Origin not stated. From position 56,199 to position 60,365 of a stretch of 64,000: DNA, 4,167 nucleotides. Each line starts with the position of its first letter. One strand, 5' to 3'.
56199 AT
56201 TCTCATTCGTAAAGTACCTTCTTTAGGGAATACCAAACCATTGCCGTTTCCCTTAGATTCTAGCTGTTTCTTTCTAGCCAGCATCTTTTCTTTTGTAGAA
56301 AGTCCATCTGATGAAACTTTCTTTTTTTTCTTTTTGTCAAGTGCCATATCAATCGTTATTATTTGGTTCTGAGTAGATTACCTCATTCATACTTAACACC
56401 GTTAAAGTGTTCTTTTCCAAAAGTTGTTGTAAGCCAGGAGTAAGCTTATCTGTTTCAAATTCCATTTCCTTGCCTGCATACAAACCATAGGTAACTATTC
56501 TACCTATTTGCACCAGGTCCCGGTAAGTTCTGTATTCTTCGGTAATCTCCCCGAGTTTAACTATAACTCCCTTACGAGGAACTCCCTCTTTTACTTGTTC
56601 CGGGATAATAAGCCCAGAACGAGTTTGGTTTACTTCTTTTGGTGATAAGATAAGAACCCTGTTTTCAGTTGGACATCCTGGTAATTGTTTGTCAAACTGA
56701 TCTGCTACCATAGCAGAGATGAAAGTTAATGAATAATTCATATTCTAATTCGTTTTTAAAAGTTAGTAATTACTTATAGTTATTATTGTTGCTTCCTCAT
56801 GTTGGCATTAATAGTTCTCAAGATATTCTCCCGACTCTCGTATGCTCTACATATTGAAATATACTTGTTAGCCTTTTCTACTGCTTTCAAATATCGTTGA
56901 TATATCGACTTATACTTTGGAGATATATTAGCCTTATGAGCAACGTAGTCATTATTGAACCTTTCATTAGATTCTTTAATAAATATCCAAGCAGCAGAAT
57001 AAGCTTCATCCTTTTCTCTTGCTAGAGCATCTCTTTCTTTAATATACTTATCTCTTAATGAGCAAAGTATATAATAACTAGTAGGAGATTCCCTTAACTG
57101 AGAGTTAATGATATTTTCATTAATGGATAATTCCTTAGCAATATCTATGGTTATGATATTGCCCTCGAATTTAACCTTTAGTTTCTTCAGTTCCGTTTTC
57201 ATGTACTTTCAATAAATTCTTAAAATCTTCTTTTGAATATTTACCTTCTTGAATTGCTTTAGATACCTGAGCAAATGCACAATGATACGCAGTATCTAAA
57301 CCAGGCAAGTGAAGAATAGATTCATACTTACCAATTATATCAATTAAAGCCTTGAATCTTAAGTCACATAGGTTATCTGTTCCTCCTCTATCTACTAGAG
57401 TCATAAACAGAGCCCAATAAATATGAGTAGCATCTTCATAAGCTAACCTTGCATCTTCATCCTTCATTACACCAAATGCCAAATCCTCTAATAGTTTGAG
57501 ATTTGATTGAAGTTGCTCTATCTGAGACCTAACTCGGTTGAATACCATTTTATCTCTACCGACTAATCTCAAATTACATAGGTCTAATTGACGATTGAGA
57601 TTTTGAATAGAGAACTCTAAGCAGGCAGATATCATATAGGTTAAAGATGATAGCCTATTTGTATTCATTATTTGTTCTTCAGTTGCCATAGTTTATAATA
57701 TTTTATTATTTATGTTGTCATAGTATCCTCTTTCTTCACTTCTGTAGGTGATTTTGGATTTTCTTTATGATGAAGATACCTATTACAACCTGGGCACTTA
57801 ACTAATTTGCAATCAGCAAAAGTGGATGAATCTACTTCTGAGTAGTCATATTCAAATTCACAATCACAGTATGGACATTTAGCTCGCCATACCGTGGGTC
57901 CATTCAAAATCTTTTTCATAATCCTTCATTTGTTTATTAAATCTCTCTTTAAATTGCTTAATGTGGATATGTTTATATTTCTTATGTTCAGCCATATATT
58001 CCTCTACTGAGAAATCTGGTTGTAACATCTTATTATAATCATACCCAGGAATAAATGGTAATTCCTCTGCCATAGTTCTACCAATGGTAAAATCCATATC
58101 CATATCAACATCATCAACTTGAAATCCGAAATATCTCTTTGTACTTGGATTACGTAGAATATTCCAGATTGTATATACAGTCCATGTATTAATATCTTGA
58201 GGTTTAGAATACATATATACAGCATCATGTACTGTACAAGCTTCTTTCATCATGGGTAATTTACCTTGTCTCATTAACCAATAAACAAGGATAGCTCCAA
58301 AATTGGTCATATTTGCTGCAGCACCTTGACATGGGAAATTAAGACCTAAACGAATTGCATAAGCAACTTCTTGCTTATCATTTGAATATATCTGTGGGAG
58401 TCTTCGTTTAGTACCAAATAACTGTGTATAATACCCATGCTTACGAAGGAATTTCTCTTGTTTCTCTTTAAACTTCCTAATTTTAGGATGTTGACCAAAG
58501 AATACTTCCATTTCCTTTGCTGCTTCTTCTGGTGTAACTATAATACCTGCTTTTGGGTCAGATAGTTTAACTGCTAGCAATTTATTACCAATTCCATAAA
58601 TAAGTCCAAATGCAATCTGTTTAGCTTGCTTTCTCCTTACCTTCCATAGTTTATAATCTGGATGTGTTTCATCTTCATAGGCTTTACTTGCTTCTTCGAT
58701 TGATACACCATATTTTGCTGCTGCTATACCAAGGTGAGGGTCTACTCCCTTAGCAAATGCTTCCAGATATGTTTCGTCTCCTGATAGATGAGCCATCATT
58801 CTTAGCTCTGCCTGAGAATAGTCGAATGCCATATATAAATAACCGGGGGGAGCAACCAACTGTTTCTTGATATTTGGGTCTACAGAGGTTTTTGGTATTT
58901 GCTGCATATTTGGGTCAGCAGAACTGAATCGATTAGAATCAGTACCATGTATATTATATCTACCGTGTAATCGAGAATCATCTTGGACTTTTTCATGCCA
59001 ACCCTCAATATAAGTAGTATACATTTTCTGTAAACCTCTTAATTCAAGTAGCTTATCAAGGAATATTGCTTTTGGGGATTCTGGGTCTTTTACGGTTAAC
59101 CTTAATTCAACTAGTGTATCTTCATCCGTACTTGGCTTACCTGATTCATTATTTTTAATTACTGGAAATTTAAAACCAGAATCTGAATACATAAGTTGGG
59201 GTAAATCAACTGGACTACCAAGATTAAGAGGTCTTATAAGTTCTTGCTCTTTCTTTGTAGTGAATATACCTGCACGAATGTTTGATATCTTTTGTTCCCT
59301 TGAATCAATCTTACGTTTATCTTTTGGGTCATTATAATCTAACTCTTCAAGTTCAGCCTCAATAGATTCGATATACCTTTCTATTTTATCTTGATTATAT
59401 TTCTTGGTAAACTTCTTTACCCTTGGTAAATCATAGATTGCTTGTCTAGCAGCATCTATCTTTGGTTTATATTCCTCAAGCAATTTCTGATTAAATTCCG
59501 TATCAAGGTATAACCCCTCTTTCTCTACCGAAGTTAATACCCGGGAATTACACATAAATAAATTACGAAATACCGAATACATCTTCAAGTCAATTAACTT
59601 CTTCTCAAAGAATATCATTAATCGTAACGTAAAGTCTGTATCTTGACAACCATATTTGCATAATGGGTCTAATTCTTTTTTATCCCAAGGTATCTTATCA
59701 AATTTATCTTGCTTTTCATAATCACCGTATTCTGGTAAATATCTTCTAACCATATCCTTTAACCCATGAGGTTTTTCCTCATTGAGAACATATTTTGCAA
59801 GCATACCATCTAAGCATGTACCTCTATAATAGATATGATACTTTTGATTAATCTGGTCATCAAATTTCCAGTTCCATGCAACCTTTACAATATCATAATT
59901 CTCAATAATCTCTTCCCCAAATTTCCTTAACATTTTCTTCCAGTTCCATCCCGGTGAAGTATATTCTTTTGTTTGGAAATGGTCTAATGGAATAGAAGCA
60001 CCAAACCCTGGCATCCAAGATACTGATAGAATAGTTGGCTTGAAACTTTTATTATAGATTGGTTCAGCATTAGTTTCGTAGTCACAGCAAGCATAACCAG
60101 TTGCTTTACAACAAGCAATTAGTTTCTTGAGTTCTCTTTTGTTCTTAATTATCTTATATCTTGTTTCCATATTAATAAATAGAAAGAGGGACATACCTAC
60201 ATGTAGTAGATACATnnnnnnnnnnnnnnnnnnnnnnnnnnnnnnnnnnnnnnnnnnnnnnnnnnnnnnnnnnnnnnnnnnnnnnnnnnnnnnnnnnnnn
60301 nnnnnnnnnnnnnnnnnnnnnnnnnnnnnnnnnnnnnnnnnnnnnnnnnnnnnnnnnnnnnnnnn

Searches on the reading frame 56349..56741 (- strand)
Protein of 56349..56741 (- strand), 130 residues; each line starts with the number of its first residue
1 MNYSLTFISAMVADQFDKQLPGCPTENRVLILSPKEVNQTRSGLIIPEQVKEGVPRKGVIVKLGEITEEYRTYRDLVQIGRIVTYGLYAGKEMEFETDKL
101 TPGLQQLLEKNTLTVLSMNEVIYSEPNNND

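Call 47: search_protein_families(library=phrogs, proteins=[window:56349-56741:-], max_evalue=0.001)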
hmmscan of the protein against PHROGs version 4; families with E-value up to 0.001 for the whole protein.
window:56349-56741:- (130 aa): 1 family
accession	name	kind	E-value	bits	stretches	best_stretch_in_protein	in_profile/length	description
phrog_3188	-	other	4.7e-07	30.5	1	24-99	5-81/96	co-chaperonin GroES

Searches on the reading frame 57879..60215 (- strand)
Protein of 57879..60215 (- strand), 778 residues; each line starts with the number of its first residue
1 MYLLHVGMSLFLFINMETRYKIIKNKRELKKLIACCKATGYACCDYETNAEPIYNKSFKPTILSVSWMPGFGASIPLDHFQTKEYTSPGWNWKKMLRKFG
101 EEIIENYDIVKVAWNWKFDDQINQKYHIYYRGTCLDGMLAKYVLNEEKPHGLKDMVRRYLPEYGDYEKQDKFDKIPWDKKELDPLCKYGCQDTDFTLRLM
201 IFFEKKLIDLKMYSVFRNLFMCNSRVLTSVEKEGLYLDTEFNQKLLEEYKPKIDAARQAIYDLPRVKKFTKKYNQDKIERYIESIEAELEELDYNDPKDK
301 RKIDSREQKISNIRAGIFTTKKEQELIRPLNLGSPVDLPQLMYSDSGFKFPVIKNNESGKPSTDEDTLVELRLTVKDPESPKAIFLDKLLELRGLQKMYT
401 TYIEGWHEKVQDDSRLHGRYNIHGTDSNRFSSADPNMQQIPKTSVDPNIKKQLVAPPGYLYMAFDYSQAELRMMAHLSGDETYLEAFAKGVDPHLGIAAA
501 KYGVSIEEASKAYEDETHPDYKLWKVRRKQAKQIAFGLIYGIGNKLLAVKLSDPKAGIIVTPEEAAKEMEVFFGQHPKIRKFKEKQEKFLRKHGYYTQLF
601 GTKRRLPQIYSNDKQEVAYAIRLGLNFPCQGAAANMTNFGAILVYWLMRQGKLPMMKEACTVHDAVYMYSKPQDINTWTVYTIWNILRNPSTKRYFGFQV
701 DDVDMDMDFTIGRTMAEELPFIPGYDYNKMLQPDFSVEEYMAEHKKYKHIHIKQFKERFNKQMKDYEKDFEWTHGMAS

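Call 13: search_protein_families(library=phrogs, proteins=[window:57879-60215:-], max_evalue=0.001)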
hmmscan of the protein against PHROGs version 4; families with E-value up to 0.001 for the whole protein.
window:57879-60215:- (778 aa): 7 families
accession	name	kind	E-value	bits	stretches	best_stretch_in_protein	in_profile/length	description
phrog_17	-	DNA, RNA and nucleotide metabolism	5.5e-98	330.5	1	38-769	669-1285/1445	DNA polymerase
phrog_2573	-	DNA, RNA and nucleotide metabolism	2.1e-33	116.9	1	449-763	5-325/336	DNA polymerase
phrog_12241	-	DNA, RNA and nucleotide metabolism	7.2e-28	98.8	1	15-449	96-495/502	DNA polymerase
phrog_5995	-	DNA, RNA and nucleotide metabolism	8.1e-23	82.2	1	558-765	17-220/236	DNA polymerase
phrog_15971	-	DNA, RNA and nucleotide metabolism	5.1e-13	49.9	1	352-477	67-182/376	DNA polymerase I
phrog_23226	-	DNA, RNA and nucleotide metabolism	1e-11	45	1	358-508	239-388/611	DNA polymerase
phrog_10285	-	DNA, RNA and nucleotide metabolism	7.3e-08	32.8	1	435-611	30-210/321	DNA polymerase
